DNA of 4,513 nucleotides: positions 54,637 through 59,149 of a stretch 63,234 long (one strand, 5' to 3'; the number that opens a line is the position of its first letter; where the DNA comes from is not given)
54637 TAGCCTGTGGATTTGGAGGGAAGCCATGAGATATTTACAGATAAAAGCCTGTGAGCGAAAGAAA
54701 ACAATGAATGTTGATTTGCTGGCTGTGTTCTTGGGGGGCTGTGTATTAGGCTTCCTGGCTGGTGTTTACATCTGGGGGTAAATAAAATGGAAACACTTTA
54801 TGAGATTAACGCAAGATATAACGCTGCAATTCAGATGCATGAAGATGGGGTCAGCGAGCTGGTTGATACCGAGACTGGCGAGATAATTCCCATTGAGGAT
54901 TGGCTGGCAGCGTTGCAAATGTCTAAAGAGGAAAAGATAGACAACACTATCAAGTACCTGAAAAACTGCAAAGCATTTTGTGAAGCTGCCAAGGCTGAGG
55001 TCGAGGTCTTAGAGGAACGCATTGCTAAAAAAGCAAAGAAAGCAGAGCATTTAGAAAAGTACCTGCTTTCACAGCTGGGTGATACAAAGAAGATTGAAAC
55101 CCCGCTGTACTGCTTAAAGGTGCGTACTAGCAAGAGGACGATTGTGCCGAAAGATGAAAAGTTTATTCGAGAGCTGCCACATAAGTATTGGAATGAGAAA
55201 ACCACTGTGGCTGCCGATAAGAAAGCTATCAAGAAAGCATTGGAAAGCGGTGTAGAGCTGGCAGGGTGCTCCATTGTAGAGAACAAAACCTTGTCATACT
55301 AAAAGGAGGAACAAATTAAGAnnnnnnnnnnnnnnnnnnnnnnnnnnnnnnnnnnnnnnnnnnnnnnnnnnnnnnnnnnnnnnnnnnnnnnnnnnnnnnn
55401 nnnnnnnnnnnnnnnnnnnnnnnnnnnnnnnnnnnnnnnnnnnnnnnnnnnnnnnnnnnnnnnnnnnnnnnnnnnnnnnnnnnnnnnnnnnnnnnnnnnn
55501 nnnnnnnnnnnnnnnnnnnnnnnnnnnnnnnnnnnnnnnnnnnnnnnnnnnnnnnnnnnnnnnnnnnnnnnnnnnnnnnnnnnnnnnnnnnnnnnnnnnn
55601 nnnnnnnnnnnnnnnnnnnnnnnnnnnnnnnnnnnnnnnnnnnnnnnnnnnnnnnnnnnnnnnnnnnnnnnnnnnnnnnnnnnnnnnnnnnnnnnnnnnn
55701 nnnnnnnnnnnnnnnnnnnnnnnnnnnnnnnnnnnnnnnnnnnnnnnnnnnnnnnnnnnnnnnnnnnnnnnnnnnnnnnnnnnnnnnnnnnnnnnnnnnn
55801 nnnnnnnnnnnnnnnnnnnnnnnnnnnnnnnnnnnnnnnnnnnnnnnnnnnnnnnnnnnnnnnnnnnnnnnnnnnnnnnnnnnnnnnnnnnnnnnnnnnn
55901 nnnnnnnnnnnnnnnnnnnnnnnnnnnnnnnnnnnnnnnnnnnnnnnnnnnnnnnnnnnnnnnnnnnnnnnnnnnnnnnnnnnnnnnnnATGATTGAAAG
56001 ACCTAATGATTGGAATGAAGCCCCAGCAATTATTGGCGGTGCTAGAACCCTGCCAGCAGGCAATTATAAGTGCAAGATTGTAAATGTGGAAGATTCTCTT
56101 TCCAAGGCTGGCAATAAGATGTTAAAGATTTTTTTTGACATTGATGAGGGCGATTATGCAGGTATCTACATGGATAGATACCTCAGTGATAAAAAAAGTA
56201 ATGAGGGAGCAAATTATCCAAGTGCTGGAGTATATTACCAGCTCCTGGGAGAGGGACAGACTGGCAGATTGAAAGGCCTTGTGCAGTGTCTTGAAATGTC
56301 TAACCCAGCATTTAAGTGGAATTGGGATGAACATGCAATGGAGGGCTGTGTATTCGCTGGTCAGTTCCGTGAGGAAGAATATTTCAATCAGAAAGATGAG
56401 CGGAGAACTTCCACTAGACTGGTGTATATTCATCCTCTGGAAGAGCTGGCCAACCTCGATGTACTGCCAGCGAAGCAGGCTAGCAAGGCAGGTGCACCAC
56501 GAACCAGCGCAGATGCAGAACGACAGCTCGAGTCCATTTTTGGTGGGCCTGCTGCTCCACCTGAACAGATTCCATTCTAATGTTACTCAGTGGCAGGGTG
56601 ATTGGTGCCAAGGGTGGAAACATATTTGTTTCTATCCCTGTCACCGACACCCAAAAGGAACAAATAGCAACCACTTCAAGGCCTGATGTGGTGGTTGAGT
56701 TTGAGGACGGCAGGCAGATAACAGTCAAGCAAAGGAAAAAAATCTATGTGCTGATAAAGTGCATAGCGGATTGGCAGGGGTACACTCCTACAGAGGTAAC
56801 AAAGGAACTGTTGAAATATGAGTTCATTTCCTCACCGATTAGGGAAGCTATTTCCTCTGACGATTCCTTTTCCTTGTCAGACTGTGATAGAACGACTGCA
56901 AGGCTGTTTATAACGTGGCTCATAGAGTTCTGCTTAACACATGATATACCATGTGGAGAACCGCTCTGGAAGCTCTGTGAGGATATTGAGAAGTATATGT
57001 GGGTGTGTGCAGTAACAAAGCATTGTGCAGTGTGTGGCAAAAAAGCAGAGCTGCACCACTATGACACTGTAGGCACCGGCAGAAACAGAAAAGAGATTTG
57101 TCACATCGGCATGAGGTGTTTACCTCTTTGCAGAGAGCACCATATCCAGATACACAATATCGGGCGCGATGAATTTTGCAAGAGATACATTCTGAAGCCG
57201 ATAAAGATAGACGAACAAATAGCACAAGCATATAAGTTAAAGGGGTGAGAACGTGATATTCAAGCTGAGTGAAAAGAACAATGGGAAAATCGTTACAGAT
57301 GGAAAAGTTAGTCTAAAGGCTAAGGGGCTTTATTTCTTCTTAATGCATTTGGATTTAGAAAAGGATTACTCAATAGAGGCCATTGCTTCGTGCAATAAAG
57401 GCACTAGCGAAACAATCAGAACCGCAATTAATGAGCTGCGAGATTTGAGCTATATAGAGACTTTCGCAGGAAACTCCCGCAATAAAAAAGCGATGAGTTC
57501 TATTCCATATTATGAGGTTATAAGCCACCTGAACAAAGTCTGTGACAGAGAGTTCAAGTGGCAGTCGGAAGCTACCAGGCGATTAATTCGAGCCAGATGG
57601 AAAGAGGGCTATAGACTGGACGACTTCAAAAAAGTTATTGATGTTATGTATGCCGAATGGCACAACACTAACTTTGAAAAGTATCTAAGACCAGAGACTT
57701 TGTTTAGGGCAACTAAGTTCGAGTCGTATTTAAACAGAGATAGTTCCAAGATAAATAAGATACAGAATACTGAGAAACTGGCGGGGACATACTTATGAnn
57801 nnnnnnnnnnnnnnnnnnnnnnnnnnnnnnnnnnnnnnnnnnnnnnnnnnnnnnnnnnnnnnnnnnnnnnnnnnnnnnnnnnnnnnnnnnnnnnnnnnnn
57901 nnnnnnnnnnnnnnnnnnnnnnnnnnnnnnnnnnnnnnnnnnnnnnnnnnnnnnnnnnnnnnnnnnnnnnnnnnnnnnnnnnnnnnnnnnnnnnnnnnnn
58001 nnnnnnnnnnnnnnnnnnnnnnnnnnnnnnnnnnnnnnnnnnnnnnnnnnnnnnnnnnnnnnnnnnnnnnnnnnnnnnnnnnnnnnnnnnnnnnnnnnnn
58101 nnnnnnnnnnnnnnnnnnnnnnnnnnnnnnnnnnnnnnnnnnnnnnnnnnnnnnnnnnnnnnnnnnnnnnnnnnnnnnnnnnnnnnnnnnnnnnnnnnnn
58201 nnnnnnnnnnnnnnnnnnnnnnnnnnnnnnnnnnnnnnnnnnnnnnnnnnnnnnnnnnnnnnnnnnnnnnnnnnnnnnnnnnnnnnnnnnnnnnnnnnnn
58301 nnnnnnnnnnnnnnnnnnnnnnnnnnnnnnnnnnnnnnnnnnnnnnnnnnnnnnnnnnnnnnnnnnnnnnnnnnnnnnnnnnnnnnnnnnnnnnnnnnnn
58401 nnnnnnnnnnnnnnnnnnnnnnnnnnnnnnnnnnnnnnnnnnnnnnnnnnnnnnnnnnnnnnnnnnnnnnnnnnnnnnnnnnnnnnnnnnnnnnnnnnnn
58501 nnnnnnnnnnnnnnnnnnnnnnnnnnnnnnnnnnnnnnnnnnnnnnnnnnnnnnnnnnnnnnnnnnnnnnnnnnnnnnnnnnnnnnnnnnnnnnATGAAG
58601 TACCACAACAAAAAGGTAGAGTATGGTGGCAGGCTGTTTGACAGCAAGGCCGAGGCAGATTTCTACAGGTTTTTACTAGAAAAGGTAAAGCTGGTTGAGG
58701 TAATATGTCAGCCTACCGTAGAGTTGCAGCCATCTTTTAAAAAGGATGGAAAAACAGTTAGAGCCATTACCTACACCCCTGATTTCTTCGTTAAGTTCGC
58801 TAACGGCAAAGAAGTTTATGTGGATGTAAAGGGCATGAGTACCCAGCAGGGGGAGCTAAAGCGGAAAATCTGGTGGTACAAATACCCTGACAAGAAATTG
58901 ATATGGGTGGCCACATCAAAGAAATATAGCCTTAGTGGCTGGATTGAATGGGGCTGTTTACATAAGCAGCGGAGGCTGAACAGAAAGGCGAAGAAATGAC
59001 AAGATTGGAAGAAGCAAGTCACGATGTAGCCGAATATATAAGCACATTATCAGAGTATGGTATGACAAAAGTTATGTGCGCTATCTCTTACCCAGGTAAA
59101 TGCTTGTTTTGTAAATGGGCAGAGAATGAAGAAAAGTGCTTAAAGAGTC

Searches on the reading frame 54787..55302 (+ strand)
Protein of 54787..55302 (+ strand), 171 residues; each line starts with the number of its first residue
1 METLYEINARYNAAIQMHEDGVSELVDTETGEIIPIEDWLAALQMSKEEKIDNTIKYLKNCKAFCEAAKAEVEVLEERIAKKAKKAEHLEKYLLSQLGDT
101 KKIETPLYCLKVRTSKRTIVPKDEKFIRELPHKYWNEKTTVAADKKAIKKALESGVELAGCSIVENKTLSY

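Call 63: search_protein_families(library=pfam, proteins=[window:54787-55302:+], max_evalue=0.0001)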
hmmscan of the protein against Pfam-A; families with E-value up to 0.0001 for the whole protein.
window:54787-55302:+ (171 aa): 1 family
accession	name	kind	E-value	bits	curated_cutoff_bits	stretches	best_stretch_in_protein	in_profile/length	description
PF05565.16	Sipho_Gp157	-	2.7e-29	102.7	28.6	1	3-170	1-160/162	Siphovirus Gp157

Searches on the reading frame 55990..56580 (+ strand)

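Call 43: search_protein_families(library=phrogs, proteins=[window:55990-56580:+], max_evalue=0.001)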
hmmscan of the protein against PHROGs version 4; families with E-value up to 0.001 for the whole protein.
window:55990-56580:+ (196 aa): 3 families
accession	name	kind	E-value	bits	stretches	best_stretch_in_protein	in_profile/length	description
phrog_18107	-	unknown function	2.1e-26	94.1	1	2-175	1-176/201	-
phrog_378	-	DNA, RNA and nucleotide metabolism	3.6e-07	31.6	1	20-80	18-73/163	single strand DNA binding protein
phrog_7778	-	DNA, RNA and nucleotide metabolism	7.6e-06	26.8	1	18-70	35-89/162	single strand DNA binding protein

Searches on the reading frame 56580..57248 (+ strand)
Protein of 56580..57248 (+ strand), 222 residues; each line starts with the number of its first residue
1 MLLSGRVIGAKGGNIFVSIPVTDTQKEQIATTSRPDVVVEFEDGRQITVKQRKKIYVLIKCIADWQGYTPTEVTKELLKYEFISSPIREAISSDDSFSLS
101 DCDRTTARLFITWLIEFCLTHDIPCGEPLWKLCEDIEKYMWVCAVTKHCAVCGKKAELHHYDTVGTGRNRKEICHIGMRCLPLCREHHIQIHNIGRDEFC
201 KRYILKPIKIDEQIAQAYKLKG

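Call 43: search_protein_families(library=phrogs, proteins=[window:56580-57248:+], max_evalue=0.001)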
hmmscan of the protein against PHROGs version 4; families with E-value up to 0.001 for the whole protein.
window:56580-57248:+ (222 aa): 3 families
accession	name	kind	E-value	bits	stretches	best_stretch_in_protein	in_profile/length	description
phrog_398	-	unknown function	1.1e-60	206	1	12-221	13-222/225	-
phrog_17884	-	unknown function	4.3e-08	34.3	1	169-217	2-52/64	-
phrog_96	-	DNA, RNA and nucleotide metabolism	0.00018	21.9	1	137-203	250-313/334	HNH endonuclease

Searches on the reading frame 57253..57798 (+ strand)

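Call 43: search_protein_families(library=phrogs, proteins=[window:57253-57798:+], max_evalue=0.001)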
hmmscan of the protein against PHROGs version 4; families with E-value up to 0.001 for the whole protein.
window:57253-57798:+ (181 aa): 8 families
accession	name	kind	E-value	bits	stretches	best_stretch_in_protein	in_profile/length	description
phrog_428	-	DNA, RNA and nucleotide metabolism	2.2e-38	133.6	1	78-172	226-320/455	replication initiation protein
phrog_1163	-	unknown function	1.7e-32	114.3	1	52-172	146-260/273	-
phrog_20981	-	unknown function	1.1e-18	68.9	1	81-169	172-260/293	-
phrog_22793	-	unknown function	2.4e-15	57.6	1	88-162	61-135/177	-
phrog_1701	-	DNA, RNA and nucleotide metabolism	9.1e-12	46.4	1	76-172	211-312/323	DnaD-like helicase loader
phrog_20827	-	unknown function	5.1e-09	37.2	1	15-162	12-161/252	-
phrog_22134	-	unknown function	1.6e-06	29.1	1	12-69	5-63/262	-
phrog_186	-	DNA, RNA and nucleotide metabolism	0.00012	22.8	1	22-89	39-112/308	DnaD-like helicase loader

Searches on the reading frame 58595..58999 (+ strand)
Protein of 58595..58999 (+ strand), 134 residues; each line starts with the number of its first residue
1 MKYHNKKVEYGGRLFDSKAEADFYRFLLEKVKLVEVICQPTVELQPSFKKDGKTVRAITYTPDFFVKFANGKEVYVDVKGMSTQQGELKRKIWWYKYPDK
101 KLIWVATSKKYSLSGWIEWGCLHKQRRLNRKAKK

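Call 43: search_protein_families(library=phrogs, proteins=[window:58595-58999:+], max_evalue=0.001)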
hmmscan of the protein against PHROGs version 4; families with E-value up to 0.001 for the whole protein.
window:58595-58999:+ (134 aa): 3 families
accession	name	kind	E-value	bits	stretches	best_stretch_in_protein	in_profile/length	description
phrog_190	-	DNA, RNA and nucleotide metabolism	1.3e-40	140.7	1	1-133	176-307/338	Holliday junction resolvase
phrog_31719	-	unknown function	1.1e-10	42.3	1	2-64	3-64/65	-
phrog_37023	-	DNA, RNA and nucleotide metabolism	2.3e-05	25.3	1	11-85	43-121/171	endonuclease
